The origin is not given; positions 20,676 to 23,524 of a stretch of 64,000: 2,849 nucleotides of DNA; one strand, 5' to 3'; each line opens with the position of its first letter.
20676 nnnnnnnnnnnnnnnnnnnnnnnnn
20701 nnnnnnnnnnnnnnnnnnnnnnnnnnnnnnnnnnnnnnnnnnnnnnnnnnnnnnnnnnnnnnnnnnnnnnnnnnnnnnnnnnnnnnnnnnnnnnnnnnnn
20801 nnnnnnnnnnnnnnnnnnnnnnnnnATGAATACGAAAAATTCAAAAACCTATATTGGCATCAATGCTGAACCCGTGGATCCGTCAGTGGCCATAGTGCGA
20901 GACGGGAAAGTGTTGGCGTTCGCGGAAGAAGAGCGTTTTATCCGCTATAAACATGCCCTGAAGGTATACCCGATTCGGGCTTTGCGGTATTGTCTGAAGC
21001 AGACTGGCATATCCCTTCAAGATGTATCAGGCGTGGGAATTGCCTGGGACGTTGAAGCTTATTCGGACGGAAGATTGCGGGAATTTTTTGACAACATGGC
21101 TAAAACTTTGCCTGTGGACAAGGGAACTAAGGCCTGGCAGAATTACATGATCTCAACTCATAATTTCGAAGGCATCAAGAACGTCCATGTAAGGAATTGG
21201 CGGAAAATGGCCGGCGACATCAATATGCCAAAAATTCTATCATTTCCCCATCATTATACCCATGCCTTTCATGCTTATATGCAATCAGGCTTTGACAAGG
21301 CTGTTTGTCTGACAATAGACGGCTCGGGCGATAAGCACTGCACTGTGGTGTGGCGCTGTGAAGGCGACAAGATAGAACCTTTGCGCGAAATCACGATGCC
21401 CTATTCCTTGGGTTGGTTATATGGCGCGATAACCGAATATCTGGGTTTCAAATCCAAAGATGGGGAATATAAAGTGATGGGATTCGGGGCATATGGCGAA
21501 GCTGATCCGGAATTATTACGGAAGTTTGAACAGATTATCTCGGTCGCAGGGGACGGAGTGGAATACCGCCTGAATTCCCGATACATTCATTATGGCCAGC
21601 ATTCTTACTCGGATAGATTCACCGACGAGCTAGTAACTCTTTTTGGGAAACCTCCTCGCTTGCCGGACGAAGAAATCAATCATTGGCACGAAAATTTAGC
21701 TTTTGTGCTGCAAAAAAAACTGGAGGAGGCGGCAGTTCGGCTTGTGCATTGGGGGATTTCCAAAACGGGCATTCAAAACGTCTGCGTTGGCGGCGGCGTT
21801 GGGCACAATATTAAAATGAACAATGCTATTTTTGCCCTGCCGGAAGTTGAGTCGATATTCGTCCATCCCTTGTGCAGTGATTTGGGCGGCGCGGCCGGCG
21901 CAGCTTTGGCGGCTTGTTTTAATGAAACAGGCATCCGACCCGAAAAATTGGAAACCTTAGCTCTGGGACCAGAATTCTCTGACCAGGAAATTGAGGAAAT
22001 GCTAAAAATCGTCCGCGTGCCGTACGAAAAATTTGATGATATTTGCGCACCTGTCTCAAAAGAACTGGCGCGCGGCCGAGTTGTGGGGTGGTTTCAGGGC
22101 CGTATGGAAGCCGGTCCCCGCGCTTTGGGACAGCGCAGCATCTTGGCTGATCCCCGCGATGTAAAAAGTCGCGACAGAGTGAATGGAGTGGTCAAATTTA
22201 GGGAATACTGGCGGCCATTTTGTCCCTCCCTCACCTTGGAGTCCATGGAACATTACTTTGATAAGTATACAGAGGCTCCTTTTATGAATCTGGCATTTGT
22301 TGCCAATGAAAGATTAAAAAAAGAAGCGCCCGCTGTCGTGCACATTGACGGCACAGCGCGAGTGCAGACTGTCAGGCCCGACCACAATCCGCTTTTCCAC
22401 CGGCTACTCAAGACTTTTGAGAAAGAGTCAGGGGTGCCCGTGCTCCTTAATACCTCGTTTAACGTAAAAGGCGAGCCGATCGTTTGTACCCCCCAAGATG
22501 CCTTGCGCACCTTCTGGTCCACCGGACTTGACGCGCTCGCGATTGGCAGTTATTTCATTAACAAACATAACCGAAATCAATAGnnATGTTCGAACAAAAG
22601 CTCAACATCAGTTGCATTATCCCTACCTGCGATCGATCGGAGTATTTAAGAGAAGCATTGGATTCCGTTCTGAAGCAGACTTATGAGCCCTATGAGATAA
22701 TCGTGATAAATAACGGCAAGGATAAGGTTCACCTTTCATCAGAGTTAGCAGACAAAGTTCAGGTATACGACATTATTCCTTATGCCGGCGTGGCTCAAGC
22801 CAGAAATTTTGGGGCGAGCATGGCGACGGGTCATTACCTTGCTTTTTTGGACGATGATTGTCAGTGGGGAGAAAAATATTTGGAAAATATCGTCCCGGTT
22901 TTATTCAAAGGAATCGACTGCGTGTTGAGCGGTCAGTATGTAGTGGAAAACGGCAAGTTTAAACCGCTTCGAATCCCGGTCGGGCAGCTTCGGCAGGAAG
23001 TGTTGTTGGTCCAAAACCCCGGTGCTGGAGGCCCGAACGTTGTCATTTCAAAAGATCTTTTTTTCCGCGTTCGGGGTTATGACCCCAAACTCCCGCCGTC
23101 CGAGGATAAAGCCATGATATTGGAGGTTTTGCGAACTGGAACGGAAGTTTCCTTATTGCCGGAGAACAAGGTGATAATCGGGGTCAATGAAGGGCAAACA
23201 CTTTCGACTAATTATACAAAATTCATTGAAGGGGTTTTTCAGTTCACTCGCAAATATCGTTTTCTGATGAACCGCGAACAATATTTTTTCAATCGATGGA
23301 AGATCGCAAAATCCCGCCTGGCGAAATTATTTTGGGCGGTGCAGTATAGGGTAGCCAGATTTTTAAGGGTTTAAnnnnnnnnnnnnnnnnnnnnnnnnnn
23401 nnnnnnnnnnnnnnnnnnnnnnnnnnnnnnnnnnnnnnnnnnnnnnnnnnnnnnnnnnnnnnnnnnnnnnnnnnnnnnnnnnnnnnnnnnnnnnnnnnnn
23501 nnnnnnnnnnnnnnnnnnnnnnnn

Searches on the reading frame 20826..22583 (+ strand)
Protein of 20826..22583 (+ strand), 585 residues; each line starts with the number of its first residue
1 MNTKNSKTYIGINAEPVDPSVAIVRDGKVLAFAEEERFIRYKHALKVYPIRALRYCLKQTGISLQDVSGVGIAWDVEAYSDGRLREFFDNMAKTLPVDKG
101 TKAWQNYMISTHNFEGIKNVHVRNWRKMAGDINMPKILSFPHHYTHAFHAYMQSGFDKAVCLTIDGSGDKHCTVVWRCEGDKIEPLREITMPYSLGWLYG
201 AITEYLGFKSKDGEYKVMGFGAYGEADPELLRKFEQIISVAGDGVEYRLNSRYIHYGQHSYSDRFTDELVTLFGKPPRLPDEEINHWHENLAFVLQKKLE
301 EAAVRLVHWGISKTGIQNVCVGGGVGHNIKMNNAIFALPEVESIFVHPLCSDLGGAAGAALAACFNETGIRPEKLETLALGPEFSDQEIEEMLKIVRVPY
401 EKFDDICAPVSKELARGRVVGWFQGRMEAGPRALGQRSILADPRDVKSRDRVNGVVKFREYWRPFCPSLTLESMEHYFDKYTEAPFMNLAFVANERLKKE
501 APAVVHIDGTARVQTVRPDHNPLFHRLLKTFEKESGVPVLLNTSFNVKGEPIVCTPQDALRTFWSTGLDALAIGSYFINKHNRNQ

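Call 87: search_protein_families(library=pfam, proteins=[window:20826-22583:+], max_evalue=0.01)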
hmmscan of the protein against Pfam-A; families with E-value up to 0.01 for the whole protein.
window:20826-22583:+ (585 aa): 2 families
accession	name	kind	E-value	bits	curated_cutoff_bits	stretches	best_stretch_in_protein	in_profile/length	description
PF16861.10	Carbam_trans_C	-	6.7e-69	231.2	27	1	412-580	2-170/170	Carbamoyltransferase C-terminus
PF02543.21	Carbam_trans_N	-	1.9e-46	159.5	24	1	10-361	3-346/346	Carbamoyltransferase N-terminus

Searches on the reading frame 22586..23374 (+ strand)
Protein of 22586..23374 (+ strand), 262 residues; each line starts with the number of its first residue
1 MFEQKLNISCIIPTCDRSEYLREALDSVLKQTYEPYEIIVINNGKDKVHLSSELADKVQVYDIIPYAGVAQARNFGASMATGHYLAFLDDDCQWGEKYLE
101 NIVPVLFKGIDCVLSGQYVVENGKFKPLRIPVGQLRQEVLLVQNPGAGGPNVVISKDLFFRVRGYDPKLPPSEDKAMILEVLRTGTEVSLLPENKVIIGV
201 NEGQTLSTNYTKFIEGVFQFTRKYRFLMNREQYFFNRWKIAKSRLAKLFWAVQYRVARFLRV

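Call 87: search_protein_families(library=pfam, proteins=[window:22586-23374:+], max_evalue=0.01)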
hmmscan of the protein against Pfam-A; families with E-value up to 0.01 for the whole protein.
window:22586-23374:+ (262 aa): 3 families
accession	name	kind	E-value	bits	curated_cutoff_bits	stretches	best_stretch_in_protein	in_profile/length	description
PF00535.33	Glycos_transf_2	-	1.2e-24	87.6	23.3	1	9-127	1-125/168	Glycosyl transferase family 2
PF10111.15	Glyco_tranf_2_2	-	2.9e-10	40.5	27.3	1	16-104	10-104/276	Glycosyltransferase like family 2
PF13641.12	Glyco_tranf_2_3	-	2.2e-09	38.1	27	1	8-193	3-206/230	Glycosyltransferase like family 2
